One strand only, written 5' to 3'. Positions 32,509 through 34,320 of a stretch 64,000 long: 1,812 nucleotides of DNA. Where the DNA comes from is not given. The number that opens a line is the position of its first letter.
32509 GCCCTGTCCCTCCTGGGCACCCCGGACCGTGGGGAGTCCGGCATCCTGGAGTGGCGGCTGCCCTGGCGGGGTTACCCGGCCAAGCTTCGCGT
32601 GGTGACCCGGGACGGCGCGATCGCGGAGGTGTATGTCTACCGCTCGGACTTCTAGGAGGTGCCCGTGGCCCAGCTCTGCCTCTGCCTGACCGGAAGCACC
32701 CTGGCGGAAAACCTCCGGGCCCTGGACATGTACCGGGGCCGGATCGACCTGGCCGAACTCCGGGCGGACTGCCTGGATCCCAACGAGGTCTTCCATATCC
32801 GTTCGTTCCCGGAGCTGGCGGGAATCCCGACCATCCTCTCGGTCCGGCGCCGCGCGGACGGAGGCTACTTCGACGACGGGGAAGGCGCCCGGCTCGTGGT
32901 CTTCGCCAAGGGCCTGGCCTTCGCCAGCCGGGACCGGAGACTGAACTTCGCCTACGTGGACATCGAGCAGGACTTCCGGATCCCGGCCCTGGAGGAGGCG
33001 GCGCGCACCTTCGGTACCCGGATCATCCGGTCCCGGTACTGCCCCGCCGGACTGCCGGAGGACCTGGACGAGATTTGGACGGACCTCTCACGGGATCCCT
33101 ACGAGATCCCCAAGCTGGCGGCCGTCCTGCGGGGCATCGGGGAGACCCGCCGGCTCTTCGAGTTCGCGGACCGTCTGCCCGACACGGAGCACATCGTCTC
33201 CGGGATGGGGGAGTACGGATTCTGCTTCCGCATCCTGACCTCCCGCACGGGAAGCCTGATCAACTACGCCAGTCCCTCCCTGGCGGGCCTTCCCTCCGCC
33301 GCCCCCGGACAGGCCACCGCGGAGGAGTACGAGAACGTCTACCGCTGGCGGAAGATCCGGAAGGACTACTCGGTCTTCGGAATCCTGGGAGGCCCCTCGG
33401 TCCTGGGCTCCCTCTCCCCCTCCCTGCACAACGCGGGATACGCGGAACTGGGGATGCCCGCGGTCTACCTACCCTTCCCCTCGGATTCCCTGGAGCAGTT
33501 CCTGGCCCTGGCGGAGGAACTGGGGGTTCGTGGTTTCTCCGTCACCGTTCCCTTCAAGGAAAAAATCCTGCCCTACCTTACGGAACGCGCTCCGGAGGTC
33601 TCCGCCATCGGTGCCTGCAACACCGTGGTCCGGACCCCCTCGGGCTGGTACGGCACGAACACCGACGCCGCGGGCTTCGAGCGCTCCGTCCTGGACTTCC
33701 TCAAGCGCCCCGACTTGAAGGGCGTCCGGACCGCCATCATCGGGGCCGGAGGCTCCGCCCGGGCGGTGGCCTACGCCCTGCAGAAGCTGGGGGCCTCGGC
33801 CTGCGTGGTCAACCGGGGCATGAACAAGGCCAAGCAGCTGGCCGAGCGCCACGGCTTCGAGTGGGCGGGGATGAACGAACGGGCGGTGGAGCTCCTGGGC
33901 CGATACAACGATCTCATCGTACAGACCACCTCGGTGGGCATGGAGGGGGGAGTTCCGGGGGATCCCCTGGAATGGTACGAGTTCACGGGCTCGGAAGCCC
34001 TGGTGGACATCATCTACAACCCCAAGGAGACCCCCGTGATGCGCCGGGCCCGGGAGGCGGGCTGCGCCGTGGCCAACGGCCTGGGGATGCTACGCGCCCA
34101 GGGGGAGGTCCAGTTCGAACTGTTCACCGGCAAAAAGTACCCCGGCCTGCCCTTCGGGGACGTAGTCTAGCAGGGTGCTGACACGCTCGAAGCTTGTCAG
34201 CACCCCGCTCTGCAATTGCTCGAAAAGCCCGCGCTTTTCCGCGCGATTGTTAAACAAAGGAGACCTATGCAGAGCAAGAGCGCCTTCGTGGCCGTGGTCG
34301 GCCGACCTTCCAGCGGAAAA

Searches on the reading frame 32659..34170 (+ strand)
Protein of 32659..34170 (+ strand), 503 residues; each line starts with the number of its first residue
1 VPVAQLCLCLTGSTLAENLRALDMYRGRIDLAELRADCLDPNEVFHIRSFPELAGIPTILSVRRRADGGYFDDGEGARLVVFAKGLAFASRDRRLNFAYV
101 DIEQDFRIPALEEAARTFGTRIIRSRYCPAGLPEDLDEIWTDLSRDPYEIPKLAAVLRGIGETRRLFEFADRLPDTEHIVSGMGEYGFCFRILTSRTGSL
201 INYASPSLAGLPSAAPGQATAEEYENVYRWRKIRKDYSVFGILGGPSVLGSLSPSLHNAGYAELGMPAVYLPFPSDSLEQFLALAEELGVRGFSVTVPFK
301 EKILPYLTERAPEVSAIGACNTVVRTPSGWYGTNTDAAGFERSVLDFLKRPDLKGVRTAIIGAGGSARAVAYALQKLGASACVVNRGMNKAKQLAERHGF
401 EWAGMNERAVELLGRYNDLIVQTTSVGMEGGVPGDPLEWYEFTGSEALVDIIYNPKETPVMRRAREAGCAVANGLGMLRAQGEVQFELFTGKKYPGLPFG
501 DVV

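Call 27: search_protein_families(library=pfam, proteins=[window:32659-34170:+], max_evalue=0.001)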
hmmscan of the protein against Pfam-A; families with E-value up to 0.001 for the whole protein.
window:32659-34170:+ (503 aa): 5 families
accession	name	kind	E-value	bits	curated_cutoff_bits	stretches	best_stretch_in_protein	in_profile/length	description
PF01487.21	DHquinase_I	-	2.2e-24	87.3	22.2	1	7-228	1-230/230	Type I 3-dehydroquinase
PF08501.16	Shikimate_dh_N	-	7.4e-20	71.4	27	1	247-323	5-83/83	Shikimate dehydrogenase substrate binding domain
PF01488.26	Shikimate_DH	-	9.3e-06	26.2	24.3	1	351-401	8-59/138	Shikimate / quinate 5-dehydrogenase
PF18317.6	SDH_C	-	1.5e-05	25.1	25.8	1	474-493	1-20/31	Shikimate 5'-dehydrogenase C-terminal domain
PF03807.23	F420_oxidored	-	0.00039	21.4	21.6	1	359-411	3-58/94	NADP oxidoreductase coenzyme F420-dependent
